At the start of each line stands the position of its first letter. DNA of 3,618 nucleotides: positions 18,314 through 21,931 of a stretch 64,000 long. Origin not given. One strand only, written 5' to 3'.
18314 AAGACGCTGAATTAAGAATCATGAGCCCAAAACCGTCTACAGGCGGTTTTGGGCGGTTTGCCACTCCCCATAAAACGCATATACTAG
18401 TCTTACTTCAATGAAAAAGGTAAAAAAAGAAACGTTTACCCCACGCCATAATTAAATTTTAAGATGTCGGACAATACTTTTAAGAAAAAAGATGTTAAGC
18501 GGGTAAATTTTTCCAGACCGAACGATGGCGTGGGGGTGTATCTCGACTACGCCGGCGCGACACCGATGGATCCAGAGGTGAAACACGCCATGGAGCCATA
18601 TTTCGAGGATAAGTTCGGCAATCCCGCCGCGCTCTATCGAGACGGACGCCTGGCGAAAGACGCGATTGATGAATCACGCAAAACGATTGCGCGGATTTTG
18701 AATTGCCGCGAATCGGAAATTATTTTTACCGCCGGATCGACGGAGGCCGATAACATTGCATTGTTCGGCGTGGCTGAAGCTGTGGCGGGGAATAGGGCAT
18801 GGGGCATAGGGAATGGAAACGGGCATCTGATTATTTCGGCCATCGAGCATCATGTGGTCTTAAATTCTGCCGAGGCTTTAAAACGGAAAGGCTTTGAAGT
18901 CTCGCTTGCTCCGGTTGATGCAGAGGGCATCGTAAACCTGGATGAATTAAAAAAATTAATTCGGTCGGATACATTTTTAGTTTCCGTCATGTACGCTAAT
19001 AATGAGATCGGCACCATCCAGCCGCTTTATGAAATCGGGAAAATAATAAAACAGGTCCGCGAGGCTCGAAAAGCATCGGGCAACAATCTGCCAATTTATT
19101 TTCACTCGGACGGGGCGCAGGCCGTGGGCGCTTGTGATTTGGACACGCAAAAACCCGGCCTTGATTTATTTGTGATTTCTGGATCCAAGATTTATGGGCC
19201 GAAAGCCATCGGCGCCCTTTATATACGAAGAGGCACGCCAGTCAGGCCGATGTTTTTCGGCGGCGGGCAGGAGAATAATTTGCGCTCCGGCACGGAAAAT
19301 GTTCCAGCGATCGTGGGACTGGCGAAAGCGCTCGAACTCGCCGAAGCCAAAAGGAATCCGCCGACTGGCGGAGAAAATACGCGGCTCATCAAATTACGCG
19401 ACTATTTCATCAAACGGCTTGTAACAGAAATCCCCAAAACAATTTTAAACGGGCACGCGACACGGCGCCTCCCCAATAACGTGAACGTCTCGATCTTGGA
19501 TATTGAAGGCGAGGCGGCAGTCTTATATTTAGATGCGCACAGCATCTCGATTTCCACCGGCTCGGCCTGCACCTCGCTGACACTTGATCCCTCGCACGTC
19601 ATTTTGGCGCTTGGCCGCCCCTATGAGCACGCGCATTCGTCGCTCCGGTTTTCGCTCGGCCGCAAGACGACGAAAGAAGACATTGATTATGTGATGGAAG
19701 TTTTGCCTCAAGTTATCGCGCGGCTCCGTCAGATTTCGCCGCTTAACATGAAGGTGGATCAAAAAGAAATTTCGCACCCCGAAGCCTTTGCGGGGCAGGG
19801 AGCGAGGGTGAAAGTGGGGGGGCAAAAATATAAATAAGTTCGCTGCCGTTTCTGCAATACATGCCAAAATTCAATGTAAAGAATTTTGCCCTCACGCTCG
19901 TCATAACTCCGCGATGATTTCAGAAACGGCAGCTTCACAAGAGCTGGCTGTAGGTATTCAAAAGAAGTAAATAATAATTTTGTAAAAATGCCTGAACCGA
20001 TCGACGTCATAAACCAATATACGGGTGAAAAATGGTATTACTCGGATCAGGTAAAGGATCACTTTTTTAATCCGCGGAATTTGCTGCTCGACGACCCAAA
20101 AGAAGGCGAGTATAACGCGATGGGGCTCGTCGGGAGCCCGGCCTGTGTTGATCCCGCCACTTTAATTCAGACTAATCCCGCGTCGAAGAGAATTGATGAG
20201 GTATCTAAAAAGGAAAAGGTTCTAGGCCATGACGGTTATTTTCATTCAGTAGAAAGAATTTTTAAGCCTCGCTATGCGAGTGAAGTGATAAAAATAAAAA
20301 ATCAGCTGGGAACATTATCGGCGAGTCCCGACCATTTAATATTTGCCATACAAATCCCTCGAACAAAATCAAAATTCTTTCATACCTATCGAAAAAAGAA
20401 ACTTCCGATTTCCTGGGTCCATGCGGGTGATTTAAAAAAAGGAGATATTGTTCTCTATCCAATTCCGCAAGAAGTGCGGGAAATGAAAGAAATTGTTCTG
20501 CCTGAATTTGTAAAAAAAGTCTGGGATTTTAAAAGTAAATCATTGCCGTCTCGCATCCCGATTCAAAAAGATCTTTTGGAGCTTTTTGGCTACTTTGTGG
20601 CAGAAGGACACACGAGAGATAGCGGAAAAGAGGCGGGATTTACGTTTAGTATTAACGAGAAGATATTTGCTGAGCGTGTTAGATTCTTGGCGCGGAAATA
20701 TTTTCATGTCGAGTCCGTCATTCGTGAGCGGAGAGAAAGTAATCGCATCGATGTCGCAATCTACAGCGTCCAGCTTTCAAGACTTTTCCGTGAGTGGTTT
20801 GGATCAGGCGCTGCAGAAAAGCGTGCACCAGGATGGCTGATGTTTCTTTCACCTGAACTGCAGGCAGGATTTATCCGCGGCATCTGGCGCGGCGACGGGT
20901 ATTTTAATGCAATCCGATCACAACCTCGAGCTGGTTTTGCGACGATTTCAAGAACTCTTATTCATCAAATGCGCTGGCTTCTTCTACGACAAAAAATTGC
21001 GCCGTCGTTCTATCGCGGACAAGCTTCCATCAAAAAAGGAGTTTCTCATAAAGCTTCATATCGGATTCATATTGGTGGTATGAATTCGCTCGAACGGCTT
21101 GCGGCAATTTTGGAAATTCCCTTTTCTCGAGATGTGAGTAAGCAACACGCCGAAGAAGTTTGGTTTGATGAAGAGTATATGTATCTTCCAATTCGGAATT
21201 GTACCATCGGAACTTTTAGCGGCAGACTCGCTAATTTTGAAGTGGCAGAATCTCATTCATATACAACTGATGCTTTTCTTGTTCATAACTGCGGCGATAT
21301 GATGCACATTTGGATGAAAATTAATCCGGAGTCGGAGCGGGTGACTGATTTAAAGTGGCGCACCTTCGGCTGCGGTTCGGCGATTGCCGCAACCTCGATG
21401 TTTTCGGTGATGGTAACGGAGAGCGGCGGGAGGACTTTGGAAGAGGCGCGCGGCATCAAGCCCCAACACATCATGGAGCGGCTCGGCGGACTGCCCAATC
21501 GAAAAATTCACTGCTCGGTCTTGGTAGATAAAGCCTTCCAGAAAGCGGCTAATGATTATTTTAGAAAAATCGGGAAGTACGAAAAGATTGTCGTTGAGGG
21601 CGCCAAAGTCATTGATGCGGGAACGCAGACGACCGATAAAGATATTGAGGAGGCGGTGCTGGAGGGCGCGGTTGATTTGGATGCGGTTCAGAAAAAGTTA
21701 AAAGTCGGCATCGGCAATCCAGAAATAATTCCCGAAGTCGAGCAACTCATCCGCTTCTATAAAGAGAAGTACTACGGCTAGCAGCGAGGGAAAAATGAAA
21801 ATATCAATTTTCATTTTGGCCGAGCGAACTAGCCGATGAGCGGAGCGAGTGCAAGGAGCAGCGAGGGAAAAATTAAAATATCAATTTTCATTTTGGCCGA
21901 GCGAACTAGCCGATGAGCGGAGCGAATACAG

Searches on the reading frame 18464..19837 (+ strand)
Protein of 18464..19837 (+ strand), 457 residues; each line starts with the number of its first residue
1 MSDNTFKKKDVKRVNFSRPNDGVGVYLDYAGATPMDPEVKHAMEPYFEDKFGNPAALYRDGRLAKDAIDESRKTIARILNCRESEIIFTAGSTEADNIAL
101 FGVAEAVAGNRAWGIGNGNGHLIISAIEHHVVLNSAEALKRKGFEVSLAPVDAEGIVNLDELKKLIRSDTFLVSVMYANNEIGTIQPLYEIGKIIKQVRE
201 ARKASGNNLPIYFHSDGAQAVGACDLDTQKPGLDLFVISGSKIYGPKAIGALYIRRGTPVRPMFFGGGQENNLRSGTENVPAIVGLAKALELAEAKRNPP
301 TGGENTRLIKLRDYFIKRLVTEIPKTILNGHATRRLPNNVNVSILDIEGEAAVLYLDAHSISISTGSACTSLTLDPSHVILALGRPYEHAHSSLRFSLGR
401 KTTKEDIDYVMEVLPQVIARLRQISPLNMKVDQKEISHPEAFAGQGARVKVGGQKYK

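Call 10: search_protein_families(library=pfam, proteins=[window:18464-19837:+], max_evalue=0.001)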
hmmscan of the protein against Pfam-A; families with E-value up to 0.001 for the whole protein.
window:18464-19837:+ (457 aa): 1 family
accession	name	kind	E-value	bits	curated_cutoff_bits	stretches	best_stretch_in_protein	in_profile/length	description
PF00266.25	Aminotran_5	-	1.6e-65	222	21.5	1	25-410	1-371/371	Aminotransferase class-V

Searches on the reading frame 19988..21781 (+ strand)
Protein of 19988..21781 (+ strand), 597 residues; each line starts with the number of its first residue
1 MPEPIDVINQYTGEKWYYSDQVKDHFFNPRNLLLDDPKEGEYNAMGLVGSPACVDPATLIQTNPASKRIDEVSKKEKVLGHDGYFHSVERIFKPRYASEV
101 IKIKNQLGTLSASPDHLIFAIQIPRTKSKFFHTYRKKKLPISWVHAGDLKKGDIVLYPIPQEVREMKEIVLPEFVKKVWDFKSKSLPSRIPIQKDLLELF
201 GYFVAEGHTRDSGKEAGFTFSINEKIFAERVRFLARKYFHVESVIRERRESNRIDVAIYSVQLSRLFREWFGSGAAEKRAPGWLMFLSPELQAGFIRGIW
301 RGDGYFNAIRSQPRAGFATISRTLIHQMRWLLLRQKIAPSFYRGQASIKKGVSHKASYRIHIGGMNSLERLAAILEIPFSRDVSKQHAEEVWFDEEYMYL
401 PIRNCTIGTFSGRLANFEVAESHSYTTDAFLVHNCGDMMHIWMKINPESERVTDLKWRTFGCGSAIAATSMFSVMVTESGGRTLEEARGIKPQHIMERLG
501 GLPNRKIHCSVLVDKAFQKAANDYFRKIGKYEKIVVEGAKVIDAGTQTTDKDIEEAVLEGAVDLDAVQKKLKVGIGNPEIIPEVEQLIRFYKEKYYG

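Call 10: search_protein_families(library=pfam, proteins=[window:19988-21781:+], max_evalue=0.001)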
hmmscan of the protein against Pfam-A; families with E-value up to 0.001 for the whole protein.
window:19988-21781:+ (597 aa): 2 families
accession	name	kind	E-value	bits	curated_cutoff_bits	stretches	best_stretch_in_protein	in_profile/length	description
PF01592.21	NifU_N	-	4.8e-32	111.2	22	1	433-528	32-124/127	NifU-like N terminal domain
PF14528.11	LAGLIDADG_3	-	4.8e-15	56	22.5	1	290-373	1-79/82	LAGLIDADG-like domain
